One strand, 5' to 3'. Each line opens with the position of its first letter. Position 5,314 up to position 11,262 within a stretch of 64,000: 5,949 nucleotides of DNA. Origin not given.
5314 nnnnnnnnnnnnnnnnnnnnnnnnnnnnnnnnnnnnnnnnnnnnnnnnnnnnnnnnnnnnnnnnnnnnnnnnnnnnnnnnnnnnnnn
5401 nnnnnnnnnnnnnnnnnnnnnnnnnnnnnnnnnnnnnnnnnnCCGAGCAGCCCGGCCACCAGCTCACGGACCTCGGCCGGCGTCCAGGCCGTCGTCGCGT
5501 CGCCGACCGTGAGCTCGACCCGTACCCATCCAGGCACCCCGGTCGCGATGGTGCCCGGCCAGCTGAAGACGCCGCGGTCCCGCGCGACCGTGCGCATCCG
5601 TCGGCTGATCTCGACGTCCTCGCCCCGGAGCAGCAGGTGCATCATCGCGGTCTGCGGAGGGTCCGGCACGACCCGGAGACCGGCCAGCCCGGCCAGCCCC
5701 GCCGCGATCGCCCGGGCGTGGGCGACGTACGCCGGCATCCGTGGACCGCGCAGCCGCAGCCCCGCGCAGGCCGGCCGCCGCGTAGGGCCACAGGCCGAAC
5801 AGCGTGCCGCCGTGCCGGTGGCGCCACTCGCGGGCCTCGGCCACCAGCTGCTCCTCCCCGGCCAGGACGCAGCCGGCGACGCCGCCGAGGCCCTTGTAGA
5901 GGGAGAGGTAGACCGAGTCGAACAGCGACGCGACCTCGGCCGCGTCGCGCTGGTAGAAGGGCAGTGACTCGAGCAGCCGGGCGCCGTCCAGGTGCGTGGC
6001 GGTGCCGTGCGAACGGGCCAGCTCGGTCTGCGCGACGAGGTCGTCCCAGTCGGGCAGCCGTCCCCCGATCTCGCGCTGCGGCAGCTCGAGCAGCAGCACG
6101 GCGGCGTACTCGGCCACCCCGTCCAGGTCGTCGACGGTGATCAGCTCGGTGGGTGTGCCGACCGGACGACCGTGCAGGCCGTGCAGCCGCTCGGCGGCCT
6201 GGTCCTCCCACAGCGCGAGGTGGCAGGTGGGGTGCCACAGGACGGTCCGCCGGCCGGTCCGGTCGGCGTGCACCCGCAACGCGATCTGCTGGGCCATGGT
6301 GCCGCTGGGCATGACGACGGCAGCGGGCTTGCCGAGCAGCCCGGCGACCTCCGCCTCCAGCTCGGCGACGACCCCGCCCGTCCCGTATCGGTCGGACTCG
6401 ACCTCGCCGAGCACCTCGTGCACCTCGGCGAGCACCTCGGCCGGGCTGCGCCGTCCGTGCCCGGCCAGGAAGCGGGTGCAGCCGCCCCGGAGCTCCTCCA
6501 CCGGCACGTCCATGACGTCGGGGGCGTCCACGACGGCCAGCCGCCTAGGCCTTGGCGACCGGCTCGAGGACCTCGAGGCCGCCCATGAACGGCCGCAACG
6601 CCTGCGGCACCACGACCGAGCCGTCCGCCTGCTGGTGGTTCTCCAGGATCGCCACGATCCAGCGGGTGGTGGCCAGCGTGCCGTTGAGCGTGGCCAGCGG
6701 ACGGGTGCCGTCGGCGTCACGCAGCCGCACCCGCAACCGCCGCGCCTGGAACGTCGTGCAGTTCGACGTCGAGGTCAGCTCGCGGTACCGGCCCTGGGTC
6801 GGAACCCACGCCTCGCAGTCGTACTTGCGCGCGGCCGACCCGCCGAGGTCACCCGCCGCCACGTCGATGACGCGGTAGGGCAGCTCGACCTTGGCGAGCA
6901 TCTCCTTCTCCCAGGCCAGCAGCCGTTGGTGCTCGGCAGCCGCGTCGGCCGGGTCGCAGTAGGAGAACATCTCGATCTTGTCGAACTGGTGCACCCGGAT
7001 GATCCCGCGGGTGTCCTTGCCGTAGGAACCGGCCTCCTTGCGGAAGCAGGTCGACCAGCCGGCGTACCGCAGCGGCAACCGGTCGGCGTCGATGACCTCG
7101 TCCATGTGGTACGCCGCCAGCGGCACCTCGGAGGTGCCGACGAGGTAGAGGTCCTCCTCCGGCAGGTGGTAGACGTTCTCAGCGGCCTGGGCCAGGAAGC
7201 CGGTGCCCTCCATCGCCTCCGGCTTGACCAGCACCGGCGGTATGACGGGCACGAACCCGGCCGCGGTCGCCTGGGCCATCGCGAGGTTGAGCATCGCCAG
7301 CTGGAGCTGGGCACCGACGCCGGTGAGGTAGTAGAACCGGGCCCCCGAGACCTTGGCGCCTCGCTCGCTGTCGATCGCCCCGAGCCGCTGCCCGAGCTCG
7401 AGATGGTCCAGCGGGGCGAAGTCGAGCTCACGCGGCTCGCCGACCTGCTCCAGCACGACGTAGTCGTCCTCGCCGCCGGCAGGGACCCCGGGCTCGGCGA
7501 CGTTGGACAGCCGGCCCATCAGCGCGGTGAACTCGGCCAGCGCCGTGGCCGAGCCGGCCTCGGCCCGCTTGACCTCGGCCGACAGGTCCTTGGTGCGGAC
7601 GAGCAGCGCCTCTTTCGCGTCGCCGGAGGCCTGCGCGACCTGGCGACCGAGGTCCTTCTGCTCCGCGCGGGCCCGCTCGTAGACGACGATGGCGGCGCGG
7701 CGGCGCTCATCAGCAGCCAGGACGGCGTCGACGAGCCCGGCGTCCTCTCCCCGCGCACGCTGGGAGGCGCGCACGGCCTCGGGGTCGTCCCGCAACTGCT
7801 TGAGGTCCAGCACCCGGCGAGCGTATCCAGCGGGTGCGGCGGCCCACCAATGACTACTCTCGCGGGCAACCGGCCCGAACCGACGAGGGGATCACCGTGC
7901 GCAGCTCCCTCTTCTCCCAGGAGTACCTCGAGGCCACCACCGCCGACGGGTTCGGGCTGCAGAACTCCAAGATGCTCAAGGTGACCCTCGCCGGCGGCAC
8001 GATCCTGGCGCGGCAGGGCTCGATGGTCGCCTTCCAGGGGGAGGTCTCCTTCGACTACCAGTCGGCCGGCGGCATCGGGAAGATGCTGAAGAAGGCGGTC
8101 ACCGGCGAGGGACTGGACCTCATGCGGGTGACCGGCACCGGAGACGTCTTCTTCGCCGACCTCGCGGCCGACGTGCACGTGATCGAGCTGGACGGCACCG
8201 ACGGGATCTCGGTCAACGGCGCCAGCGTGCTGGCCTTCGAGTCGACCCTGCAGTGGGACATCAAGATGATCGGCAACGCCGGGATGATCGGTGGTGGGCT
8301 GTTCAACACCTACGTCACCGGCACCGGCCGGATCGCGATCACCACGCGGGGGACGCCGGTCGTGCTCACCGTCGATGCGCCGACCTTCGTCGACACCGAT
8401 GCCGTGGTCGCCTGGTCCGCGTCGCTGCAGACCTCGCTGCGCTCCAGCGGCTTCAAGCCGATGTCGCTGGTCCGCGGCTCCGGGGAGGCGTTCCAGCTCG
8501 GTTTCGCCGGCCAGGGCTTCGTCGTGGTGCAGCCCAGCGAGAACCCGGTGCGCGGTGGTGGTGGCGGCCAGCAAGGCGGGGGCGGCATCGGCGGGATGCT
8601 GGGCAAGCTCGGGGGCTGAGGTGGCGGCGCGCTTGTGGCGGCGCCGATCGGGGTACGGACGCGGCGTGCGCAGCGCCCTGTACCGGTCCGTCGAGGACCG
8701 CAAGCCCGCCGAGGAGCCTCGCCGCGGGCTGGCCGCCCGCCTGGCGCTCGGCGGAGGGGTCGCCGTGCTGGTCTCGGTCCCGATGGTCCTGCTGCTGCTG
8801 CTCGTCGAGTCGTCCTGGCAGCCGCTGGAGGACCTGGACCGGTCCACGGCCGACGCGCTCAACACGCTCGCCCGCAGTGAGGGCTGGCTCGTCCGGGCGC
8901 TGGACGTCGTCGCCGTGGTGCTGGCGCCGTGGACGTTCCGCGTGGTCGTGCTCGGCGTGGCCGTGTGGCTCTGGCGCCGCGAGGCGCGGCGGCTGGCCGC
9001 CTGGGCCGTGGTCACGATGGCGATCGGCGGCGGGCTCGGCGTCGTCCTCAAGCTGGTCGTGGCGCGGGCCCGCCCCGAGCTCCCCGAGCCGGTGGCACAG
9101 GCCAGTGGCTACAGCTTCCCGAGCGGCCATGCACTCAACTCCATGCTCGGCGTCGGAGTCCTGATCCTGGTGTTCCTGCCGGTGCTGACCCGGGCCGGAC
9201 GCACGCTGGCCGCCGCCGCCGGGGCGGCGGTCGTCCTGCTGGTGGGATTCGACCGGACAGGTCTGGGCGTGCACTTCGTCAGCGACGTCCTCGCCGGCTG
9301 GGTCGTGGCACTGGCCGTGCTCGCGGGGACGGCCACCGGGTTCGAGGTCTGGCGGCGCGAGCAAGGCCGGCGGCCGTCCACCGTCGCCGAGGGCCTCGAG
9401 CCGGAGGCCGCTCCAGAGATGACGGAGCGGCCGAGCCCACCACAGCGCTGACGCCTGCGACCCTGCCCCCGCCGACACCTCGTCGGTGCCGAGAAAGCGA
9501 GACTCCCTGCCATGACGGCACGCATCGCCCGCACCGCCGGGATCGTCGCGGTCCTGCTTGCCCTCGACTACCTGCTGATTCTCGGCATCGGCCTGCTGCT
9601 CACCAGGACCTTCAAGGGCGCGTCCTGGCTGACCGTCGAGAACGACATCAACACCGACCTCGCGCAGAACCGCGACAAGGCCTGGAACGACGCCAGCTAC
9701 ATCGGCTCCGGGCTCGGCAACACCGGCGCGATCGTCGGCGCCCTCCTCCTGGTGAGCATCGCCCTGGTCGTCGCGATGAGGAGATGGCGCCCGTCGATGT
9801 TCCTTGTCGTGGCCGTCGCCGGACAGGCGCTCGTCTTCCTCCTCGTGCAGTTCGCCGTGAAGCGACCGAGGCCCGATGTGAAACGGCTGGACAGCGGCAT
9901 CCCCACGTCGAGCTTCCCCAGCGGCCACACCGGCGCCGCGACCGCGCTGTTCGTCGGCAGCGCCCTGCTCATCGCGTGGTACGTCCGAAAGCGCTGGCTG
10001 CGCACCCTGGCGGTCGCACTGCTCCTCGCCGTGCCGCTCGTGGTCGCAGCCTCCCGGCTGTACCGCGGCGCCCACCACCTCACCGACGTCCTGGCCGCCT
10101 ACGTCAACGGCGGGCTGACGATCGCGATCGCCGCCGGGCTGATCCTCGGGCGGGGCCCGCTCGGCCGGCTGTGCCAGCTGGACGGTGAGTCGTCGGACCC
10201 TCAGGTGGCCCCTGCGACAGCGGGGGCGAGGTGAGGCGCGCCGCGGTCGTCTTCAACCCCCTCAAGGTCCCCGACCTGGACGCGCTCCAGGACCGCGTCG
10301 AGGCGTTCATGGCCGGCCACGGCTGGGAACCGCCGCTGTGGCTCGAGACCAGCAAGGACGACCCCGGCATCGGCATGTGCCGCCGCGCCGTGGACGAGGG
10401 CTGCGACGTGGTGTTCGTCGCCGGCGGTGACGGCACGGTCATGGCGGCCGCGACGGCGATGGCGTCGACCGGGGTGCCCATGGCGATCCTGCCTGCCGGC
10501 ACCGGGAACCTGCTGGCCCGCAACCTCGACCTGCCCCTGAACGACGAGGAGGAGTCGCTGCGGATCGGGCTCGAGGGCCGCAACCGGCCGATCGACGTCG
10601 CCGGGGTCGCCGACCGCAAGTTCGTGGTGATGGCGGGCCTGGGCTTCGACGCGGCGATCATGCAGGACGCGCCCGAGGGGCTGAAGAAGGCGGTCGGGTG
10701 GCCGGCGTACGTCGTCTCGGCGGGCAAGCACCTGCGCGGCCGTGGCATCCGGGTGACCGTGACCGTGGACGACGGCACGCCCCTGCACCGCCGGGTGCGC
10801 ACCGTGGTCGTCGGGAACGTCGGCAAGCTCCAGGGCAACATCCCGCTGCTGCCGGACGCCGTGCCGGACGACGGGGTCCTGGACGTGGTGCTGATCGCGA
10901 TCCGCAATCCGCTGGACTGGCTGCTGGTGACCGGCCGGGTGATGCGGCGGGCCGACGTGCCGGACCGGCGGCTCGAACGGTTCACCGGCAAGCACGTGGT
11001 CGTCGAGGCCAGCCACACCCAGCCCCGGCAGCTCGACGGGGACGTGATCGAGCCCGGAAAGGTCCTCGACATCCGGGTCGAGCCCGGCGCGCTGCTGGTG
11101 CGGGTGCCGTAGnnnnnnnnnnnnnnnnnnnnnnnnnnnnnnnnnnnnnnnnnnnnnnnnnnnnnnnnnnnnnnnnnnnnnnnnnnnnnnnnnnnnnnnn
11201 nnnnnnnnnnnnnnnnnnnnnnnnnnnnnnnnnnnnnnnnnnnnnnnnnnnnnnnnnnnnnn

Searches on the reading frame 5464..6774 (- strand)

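Call 69: search_protein_families(library=pfam, proteins=[window:5464-6774:-], max_evalue=0.001)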
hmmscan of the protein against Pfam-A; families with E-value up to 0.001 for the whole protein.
window:5464-6774:- (436 aa): 1 family
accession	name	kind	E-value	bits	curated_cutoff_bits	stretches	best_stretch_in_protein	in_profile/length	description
PF01212.27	Beta_elim_lyase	-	1.9e-34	119.7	27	1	125-337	23-242/288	Beta-eliminating lyase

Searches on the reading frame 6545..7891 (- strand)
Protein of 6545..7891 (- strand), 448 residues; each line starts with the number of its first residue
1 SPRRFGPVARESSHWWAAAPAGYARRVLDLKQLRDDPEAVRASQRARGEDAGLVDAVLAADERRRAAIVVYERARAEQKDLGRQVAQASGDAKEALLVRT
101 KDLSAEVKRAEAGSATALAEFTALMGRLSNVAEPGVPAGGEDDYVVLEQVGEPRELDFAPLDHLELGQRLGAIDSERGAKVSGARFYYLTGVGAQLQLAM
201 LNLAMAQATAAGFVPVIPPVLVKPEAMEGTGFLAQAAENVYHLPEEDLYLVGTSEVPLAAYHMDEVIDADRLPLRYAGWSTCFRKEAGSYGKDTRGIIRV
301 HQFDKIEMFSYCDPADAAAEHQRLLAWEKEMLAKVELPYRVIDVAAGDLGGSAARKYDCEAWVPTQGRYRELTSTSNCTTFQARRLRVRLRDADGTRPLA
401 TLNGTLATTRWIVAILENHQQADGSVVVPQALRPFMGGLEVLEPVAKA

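Call 28: search_protein_families(library=pfam, proteins=[window:6545-7891:-], max_evalue=0.001)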
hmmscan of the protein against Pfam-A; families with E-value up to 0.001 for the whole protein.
window:6545-7891:- (448 aa): 2 families
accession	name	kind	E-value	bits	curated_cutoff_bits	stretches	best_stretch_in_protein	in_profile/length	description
PF00587.30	tRNA-synt_2b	-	4.3e-33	115.3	29.3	1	245-419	8-179/179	tRNA synthetase class II core domain (G, H, P, S and T)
PF02403.27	Seryl_tRNA_N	-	5.2e-20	72.1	28.2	1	27-131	1-107/108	Seryl-tRNA synthetase N-terminal domain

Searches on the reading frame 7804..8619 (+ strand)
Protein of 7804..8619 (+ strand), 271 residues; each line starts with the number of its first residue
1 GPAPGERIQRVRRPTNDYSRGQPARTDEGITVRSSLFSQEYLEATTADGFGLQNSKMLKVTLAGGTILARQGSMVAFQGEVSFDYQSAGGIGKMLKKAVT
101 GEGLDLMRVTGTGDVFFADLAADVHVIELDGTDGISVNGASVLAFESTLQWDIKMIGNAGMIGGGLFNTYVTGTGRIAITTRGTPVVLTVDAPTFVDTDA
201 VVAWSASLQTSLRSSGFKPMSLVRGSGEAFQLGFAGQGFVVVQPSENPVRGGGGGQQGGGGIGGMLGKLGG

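Call 28: search_protein_families(library=pfam, proteins=[window:7804-8619:+], max_evalue=0.001)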
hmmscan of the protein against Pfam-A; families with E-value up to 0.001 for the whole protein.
window:7804-8619:+ (271 aa): 1 family
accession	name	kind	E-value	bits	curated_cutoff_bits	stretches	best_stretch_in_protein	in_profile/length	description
PF01987.23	AIM24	-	2.1e-39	135.8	25.7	1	54-244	7-204/205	Mitochondrial biogenesis AIM24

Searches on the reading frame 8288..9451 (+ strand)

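Call 69: search_protein_families(library=pfam, proteins=[window:8288-9451:+], max_evalue=0.001)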
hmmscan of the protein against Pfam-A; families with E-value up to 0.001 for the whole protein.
window:8288-9451:+ (387 aa): 2 families
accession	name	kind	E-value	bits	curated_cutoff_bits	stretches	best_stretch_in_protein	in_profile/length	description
PF01569.27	PAP2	-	8.2e-19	68.1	27.2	1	238-350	3-123/130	PAP2 superfamily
PF14378.12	PAP2_3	-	2.7e-05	24.5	27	0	190-346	17-189/190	PAP2 superfamily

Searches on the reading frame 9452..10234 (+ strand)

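Call 28: search_protein_families(library=pfam, proteins=[window:9452-10234:+], max_evalue=0.001)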
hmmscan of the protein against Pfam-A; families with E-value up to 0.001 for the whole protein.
window:9452-10234:+ (260 aa): 1 family
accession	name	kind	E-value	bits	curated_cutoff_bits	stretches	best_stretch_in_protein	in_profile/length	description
PF01569.27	PAP2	-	3.2e-16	59.7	27.2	1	116-227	3-121/130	PAP2 superfamily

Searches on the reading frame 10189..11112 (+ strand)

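Call 28: search_protein_families(library=pfam, proteins=[window:10189-11112:+], max_evalue=0.001)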
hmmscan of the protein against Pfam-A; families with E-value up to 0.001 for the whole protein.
window:10189-11112:+ (307 aa): 3 families
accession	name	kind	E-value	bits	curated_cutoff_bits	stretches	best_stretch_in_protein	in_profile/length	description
PF00781.29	DAGK_cat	-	5.6e-19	68.4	23.6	1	52-138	36-123/125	Diacylglycerol kinase catalytic domain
PF19279.4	YegS_C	-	3.5e-13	50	27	1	151-304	5-156/158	YegS C-terminal NAD kinase beta sandwich-like domain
PF01513.26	NAD_kinase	-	2e-06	28.6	25.5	1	65-108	66-109/130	ATP-NAD kinase N-terminal domain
